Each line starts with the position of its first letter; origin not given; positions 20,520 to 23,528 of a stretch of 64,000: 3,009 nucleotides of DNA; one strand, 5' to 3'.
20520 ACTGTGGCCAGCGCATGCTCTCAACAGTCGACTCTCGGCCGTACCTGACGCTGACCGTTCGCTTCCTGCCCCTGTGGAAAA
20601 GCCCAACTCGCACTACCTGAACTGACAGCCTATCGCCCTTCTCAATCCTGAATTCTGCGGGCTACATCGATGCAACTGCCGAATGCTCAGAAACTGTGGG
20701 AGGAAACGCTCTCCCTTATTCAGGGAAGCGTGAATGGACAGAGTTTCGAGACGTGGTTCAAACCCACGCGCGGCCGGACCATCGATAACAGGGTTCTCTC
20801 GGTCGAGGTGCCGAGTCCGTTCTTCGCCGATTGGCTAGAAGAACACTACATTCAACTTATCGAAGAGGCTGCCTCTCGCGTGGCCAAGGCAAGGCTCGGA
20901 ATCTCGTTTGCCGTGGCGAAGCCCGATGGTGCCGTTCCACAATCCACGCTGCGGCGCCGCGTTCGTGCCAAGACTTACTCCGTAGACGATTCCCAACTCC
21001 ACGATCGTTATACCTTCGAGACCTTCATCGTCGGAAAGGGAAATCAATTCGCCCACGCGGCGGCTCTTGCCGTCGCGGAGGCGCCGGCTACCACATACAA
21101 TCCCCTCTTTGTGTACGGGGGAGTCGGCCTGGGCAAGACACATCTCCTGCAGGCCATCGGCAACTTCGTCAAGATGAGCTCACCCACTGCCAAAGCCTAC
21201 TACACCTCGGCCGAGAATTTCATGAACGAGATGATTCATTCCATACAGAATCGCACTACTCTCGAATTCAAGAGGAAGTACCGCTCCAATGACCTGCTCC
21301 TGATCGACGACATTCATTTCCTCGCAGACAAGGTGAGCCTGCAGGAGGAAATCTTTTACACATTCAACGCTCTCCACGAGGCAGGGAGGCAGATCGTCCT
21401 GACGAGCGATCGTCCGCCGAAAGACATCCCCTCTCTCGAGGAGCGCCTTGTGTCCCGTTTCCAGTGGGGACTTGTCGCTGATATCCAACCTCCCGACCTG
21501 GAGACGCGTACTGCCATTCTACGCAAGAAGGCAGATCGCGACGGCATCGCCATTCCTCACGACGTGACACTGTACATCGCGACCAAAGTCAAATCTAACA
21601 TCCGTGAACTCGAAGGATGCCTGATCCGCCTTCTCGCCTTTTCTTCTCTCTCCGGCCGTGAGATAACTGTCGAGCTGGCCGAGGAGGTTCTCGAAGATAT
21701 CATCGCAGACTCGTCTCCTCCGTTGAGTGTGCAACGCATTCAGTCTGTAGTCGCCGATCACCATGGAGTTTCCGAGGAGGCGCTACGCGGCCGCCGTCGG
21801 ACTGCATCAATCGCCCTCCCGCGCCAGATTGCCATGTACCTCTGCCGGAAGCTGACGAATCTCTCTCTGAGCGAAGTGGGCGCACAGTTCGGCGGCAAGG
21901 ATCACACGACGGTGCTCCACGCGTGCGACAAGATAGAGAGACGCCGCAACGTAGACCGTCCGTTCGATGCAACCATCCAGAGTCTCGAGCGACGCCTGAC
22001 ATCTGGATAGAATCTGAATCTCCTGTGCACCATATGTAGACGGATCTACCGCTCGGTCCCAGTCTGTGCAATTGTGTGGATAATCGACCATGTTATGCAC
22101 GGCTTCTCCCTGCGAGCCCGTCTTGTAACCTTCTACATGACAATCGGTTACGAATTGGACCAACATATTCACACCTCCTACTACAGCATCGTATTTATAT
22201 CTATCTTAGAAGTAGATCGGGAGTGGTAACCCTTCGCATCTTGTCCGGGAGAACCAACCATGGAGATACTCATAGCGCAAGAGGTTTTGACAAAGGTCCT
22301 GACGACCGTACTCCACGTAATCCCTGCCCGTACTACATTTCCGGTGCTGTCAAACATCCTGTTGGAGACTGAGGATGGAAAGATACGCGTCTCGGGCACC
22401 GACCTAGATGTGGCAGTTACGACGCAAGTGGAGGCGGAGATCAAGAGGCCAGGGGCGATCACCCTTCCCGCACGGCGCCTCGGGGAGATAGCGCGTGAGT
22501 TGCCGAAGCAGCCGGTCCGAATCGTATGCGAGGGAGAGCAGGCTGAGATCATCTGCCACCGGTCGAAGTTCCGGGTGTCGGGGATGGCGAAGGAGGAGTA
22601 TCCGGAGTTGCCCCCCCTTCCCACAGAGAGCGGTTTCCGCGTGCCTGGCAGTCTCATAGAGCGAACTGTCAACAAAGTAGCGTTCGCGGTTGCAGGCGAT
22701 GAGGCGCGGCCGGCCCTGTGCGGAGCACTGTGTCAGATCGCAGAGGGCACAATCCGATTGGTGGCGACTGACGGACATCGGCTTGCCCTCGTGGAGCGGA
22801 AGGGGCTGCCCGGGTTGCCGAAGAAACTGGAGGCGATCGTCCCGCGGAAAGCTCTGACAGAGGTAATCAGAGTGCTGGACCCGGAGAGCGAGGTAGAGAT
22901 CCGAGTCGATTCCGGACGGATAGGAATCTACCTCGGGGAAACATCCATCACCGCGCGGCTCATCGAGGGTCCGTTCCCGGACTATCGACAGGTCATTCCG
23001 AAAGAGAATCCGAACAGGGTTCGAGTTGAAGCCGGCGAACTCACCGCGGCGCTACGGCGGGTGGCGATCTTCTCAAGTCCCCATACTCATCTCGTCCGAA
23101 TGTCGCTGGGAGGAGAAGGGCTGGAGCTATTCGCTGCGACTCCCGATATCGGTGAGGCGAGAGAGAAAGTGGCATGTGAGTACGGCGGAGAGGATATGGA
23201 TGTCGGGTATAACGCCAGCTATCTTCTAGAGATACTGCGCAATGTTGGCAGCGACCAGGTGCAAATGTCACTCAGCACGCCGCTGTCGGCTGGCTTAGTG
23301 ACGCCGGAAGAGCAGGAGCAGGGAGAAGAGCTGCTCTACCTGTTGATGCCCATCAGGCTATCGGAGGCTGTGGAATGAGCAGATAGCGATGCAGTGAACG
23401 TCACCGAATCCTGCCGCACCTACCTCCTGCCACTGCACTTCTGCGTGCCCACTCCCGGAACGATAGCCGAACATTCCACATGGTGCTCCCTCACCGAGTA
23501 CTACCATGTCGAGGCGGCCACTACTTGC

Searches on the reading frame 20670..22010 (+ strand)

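Call 3: search_protein_families(library=pfam, proteins=[window:20670-22010:+])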
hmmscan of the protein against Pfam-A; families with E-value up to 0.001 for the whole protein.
window:20670-22010:+ (446 aa): 7 families
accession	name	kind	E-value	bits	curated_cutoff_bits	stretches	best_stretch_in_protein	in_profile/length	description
PF00308.24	Bac_DnaA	-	3.1e-69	232.7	23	1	110-270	1-161/162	Bacterial DnaA ATPAse domain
PF08299.17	Bac_DnaA_C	-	5.8e-31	106.8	31.5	1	355-422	2-69/69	Bacterial dnaA protein helix-turn-helix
PF11638.13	DnaA_N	-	7.1e-17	61.3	24.6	1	7-69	1-64/65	DnaA N-terminal domain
PF22688.2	Hda_lid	-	2.1e-06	28.1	27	1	279-341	3-65/65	Hda, lid domain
PF01695.23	IstB_IS21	-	1.4e-05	25.2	24.1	1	146-249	95-195/238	IstB-like ATP binding protein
PF01637.24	ATPase_2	-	9.3e-05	22.8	33.2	1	141-253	18-123/225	ATPase domain predominantly from Archaea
PF00004.35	AAA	-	0.00011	23.1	21.2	1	147-248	2-110/131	ATPase family associated with various cellular activities (AAA)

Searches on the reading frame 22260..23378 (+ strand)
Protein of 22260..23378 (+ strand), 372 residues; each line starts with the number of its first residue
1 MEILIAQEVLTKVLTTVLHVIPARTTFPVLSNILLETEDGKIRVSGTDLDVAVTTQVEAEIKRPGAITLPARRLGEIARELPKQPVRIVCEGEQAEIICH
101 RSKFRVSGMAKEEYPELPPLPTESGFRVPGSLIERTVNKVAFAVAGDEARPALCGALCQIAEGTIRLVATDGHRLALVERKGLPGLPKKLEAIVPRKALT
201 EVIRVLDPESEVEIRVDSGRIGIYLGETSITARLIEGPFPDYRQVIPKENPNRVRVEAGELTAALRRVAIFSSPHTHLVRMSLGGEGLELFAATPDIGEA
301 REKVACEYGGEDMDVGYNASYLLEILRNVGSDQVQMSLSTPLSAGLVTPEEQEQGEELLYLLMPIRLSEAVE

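Call 3: search_protein_families(library=pfam, proteins=[window:22260-23378:+])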
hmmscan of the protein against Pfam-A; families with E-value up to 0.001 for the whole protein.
window:22260-23378:+ (372 aa): 3 families
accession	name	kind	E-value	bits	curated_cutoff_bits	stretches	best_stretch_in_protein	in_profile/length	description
PF00712.24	DNA_pol3_beta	-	6.4e-37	126.8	24.4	1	1-118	1-120/120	DNA polymerase III beta subunit, N-terminal domain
PF02767.21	DNA_pol3_beta_2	-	1.1e-28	100.3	27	1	128-241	2-116/116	DNA polymerase III beta subunit, central domain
PF02768.20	DNA_pol3_beta_3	-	1.9e-23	83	27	1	243-364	1-119/121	DNA polymerase III beta subunit, C-terminal domain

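Call 58: find_related_loci(query=window:22260-23378:+, collection=genome_contigs, flank=10000)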
Query window:22260-23378:+ (372 aa) in genome_contigs; peptide patterns used: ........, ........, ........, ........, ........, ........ (x = any residue, [..] = any of these).
48 stretches matched a pattern; 9 encode a relative of the query (tblastn E <= 1e-3); 9 distinct loci.
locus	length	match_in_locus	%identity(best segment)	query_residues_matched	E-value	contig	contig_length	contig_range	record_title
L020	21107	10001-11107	42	1-369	4e-89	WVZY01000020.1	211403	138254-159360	MAG: Candidatus Latescibacterota bacterium isolate CS4-C107 C_merged_R1_(paired)_contig_1249, whole genome shotgun seque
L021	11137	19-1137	39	1-367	3e-86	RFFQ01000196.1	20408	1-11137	MAG: Gemmatimonadetes bacterium isolate J002 k99_1628234, whole genome shotgun sequence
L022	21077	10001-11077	38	10-368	2e-83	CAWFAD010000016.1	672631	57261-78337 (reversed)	MAG: uncultured bacterium isolate MFD04716.bin.1.315 genome assembly, contig: contig_7517, whole genome shotgun sequence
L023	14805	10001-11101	33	1-366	2e-69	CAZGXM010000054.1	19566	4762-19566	MAG TPA_asm: uncultured Thermoanaerobacteraceae bacterium isolate SRP216583_co2_239 genome assembly, contig: NODE_1979_l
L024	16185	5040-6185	37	1-372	3e-69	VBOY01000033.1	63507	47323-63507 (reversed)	MAG: Candidatus Eisenbacteria bacterium isolate WS_8 14_1009_16_40cm_scaffold_4823, whole genome shotgun sequence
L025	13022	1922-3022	35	1-367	7e-69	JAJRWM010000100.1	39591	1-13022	MAG: bacterium isolate Dive96_bin2.216 k141_1181448, whole genome shotgun sequence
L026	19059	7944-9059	34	1-366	4e-68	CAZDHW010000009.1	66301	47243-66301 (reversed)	MAG TPA_asm: uncultured bacterium isolate SRP104967_co1_12 genome assembly, contig: NODE_102_length_66301_cov_32.403345,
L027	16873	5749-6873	28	1-367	9e-50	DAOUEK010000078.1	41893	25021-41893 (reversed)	MAG TPA_asm: Anaerolineales bacterium isolate N6_271 k139_1689452, whole genome shotgun sequence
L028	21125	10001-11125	28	1-367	5e-48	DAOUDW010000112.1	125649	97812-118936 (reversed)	MAG TPA_asm: Anaerolineales bacterium isolate N14_70 746148, whole genome shotgun sequence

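Call 59: find_related_loci(query=window:22260-23378:+, collection=metagenome_contigs, flank=10000)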
Query window:22260-23378:+ (372 aa) in metagenome_contigs; peptide patterns used: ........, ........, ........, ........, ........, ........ (x = any residue, [..] = any of these).
87 stretches matched a pattern; 10 encode a relative of the query (tblastn E <= 1e-3); 10 distinct loci.
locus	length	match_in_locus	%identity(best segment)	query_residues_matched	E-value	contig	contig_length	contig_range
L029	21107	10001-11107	42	1-369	5e-89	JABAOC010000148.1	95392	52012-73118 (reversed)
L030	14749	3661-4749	37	1-367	8e-72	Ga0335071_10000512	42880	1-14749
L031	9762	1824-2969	37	1-372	3e-69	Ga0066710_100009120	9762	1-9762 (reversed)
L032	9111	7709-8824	34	1-366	6e-68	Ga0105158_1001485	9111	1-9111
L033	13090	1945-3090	34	1-366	2e-66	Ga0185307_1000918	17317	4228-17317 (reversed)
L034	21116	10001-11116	33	1-366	3e-63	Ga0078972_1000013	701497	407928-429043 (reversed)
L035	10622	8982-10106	28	1-367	8e-49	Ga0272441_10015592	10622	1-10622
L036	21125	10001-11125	28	1-367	5e-48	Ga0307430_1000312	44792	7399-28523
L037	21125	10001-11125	27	1-367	2e-47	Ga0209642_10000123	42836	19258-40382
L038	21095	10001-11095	25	1-367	3e-35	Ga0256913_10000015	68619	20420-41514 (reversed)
